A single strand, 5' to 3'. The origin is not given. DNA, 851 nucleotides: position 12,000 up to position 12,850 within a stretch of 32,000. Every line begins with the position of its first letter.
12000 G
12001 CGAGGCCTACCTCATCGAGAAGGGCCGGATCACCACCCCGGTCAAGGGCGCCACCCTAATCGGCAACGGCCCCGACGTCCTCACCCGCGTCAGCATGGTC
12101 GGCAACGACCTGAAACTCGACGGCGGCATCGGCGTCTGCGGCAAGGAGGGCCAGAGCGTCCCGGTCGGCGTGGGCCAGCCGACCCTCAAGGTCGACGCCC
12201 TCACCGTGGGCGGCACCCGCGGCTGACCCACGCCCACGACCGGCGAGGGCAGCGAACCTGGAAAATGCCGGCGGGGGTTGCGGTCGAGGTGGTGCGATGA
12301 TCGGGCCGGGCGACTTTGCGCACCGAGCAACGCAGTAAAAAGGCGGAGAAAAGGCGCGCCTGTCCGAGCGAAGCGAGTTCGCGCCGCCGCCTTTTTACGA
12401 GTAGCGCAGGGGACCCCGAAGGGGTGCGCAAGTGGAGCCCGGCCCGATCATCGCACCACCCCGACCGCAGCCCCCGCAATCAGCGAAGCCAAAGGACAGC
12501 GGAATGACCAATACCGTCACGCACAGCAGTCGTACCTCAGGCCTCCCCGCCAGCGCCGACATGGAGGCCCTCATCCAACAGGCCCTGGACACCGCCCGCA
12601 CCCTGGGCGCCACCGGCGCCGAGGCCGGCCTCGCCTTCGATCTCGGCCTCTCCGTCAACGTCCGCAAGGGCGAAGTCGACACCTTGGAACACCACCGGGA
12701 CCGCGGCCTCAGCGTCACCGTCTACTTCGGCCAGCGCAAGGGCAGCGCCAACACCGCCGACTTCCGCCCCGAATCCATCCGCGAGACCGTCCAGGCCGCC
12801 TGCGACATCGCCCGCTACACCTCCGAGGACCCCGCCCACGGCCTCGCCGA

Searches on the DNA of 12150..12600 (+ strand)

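Call 17: search_rna_families(source=window, start=12150, end=12600, threshold=evalue, max_evalue=10, show_alignments=3)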
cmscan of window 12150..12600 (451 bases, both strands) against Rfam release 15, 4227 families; matches with E-value up to 10: 3.
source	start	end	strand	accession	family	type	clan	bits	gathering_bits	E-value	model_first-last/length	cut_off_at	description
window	12274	12474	+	RF00883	MIR820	Gene; miRNA;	-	34.2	196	0.00049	1-191/191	no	MIR820 microRNA precursor family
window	12283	12353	+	RF01759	sucC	Cis-reg;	-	16.4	50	0.89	1-70/70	no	sucC RNA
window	12553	12575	-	RF01131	sR47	Gene; snRNA; snoRNA; CD-box;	CL00132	10.7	40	5.8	33-55/55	no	Small nucleolar RNA sR47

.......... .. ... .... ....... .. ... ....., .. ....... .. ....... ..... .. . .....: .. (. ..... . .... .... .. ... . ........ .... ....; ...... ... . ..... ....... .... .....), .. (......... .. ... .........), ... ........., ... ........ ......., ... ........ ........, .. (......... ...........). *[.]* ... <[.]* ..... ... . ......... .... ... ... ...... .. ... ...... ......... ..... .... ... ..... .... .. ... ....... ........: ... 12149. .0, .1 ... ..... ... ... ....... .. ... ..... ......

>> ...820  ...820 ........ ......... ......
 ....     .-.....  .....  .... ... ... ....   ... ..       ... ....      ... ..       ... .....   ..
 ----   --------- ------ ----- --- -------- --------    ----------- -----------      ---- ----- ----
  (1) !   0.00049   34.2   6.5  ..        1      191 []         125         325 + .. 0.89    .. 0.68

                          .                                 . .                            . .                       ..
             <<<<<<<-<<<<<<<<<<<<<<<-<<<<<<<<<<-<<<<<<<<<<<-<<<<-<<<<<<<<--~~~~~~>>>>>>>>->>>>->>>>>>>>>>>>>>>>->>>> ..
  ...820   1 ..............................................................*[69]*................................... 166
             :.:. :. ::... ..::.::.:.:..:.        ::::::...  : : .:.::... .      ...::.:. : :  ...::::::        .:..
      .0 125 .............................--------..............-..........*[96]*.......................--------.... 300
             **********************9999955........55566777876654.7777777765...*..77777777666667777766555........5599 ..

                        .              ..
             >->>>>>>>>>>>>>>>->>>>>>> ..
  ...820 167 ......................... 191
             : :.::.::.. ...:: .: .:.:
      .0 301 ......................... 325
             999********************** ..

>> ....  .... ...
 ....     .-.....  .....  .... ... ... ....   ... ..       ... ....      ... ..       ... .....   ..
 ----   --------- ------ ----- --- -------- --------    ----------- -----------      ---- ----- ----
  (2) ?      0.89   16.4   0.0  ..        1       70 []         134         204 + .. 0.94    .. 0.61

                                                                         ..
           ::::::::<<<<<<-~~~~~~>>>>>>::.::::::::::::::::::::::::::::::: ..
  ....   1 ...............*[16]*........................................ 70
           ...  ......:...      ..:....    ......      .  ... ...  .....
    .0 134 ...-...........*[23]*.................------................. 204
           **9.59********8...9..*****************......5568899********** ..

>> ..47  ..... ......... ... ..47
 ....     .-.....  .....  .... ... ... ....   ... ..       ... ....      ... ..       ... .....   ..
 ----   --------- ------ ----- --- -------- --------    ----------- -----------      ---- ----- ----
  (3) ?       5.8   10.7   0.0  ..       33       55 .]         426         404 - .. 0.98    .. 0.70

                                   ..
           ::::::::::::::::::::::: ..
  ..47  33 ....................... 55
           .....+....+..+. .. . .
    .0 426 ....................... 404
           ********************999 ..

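Call 34: search_dna_similar(query=window:12311-12437:+, collection=plasmids, mode=distant, max_evalue=0.01, max_rows=30)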
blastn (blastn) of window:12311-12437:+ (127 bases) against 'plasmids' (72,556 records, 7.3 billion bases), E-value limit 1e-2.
No match.

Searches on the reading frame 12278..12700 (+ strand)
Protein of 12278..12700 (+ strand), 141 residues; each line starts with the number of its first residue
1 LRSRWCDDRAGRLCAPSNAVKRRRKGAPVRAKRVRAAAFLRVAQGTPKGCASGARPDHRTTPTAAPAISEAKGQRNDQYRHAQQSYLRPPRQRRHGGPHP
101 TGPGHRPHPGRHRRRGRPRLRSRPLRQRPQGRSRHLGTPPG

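Call 45: search_protein_families(library=pfam, proteins=[window:12278-12700:+], max_evalue=1)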
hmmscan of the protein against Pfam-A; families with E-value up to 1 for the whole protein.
window:12278-12700:+ (141 aa): 0 families
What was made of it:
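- The ORF translations have no Pfam match (call 45).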
